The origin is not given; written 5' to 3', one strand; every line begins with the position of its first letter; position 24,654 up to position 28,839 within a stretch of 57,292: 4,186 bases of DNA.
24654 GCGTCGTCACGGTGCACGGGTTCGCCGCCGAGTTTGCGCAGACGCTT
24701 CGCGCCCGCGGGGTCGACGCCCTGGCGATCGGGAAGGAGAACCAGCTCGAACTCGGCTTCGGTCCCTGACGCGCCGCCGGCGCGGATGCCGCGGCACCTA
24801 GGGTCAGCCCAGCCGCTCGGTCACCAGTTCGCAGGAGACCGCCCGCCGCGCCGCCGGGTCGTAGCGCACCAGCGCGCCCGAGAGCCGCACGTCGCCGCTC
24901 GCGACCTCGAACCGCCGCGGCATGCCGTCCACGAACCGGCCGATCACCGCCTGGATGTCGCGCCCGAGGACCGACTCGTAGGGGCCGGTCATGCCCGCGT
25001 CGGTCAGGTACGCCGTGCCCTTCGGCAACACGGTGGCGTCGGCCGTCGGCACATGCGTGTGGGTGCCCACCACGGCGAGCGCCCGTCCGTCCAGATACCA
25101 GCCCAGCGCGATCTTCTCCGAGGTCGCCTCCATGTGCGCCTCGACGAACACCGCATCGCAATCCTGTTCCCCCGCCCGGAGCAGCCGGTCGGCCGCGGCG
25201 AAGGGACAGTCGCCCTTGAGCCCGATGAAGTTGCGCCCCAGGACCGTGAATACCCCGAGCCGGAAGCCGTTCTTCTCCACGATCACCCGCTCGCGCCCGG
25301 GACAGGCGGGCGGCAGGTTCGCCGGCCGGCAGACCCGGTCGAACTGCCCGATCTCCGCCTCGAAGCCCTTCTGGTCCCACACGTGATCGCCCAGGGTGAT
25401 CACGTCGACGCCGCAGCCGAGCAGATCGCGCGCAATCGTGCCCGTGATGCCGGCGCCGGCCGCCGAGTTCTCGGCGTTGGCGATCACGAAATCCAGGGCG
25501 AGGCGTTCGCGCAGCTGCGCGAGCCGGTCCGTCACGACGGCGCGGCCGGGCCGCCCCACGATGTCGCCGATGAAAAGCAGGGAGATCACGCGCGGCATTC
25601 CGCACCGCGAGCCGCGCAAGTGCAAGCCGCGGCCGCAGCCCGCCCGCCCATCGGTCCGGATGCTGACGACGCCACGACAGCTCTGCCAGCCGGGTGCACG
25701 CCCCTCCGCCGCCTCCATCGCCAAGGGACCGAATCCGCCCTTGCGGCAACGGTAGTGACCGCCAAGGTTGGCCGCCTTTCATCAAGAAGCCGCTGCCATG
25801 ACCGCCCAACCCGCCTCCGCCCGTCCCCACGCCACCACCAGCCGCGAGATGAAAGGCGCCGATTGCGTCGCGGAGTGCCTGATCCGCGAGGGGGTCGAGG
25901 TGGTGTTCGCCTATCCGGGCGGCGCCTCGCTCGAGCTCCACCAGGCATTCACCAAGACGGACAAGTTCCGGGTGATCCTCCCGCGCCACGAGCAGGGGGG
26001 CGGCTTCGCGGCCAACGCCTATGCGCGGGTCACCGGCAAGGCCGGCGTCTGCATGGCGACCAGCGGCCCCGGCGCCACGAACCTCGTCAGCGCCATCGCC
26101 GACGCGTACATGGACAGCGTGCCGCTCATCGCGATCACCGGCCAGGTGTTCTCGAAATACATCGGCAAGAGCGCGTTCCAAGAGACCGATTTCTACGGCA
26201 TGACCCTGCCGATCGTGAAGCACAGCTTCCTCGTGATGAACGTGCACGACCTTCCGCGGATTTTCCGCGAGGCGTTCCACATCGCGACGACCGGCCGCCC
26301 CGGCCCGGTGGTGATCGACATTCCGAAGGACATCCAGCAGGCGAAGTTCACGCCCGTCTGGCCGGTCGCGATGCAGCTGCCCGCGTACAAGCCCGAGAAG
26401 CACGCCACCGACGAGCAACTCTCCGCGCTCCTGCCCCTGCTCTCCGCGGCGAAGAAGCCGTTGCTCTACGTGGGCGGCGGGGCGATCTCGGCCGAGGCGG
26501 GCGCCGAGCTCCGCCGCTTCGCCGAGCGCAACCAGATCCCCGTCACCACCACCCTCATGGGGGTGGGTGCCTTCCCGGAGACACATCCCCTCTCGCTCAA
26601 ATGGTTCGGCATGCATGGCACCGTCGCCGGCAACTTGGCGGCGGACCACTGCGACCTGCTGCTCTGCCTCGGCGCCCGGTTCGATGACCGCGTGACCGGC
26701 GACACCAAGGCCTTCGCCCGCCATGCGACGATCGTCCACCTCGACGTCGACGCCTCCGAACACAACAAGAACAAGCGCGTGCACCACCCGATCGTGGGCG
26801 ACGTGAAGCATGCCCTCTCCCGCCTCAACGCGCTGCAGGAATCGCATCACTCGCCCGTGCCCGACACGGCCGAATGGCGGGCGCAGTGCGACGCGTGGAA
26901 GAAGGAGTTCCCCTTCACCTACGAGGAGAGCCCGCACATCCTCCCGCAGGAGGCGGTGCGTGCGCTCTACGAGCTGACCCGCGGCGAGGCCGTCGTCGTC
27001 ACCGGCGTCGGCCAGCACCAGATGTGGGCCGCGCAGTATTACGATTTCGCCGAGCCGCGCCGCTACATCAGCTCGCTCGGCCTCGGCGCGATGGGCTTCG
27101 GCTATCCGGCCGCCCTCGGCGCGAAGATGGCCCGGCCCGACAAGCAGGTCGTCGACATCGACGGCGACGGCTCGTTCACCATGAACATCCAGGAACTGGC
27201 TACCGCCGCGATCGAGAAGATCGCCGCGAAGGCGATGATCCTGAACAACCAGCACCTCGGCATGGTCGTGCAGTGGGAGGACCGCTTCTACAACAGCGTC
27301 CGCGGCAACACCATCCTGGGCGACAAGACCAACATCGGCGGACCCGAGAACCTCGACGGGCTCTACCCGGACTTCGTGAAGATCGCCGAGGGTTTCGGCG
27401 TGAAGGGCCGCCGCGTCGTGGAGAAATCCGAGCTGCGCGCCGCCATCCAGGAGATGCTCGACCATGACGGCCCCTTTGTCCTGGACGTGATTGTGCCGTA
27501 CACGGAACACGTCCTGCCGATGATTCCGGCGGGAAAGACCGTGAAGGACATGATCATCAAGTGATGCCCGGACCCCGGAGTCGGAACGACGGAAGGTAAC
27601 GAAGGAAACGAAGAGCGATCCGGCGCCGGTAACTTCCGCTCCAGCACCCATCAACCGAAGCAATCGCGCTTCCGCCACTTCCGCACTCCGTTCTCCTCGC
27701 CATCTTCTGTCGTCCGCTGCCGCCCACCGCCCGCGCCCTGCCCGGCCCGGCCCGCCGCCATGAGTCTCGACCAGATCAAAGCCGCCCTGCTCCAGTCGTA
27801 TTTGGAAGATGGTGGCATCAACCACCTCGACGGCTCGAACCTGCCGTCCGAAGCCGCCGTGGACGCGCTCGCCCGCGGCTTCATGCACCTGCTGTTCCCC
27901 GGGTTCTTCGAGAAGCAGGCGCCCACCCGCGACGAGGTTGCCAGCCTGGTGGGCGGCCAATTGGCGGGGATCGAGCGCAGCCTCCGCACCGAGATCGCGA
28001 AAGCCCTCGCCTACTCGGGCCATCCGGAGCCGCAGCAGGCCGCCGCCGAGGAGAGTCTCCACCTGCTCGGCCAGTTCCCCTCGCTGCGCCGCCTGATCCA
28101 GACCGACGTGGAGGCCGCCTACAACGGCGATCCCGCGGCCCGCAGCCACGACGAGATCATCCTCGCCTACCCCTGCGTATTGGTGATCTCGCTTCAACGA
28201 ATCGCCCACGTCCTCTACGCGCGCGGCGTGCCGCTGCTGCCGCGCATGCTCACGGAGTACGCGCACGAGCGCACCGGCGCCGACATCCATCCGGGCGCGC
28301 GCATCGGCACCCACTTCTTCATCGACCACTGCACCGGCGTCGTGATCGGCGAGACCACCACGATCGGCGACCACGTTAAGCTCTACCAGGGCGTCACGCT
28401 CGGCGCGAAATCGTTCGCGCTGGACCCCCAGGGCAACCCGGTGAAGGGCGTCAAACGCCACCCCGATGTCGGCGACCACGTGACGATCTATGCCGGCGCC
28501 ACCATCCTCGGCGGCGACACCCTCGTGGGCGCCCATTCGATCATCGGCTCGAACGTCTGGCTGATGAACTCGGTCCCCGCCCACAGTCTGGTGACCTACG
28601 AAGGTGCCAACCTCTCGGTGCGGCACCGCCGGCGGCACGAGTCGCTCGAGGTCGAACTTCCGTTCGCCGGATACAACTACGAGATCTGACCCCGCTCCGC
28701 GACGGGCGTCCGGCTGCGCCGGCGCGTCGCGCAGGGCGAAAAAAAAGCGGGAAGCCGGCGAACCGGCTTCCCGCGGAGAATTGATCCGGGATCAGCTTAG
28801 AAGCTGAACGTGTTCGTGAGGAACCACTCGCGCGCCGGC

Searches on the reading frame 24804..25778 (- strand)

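Call 6: search_protein_families(library=pfam, proteins=[window:24804-25778:-], max_evalue=0.001)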
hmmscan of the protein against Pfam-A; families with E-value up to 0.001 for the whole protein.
window:24804-25778:- (324 aa): 1 family
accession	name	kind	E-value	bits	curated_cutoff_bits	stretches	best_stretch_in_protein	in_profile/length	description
PF13277.11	YmdB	-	7.8e-93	310.8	27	1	68-317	1-251/253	YmdB-like protein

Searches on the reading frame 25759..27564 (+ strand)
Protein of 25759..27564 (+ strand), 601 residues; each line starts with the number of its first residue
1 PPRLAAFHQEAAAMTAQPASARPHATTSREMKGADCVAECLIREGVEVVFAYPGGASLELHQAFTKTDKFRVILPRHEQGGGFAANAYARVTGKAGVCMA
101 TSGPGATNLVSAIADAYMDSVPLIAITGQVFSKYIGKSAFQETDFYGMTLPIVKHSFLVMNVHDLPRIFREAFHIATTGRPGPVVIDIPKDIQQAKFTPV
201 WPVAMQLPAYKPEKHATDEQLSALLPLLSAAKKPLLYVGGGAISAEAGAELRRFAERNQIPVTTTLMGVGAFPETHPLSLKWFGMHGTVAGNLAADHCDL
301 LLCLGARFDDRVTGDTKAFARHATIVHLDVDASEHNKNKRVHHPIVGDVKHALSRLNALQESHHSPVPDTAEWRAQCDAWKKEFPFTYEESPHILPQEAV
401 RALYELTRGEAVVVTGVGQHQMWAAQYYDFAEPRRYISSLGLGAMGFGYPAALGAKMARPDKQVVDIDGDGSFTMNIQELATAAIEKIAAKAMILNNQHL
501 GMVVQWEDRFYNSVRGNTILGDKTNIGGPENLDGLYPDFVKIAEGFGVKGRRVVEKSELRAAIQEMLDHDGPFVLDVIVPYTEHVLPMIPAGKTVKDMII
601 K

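Call 50: search_protein_families(library=pfam, proteins=[window:25759-27564:+], max_evalue=0.00001)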
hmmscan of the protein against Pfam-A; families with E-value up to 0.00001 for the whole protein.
window:25759-27564:+ (601 aa): 3 families
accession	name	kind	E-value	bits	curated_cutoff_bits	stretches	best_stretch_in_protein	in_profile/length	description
PF02775.26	TPP_enzyme_C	-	3.7e-50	170.1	21.9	1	416-577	1-151/151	Thiamine pyrophosphate enzyme, C-terminal TPP binding domain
PF00205.28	TPP_enzyme_M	-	2.7e-46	157.1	30.4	1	222-356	2-137/137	Thiamine pyrophosphate enzyme, central domain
PF02776.23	TPP_enzyme_N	-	4.8e-38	130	26.8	1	31-147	1-118/119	Thiamine pyrophosphate enzyme, N-terminal TPP binding domain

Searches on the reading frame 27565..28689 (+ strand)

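Call 50: search_protein_families(library=pfam, proteins=[window:27565-28689:+], max_evalue=0.00001)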
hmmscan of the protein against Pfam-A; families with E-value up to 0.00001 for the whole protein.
window:27565-28689:+ (374 aa): 1 family
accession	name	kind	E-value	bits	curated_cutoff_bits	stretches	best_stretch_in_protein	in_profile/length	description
PF00132.30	Hexapep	-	9.8e-08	31.8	27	0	258-280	1-23/36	Bacterial transferase hexapeptide (six repeats)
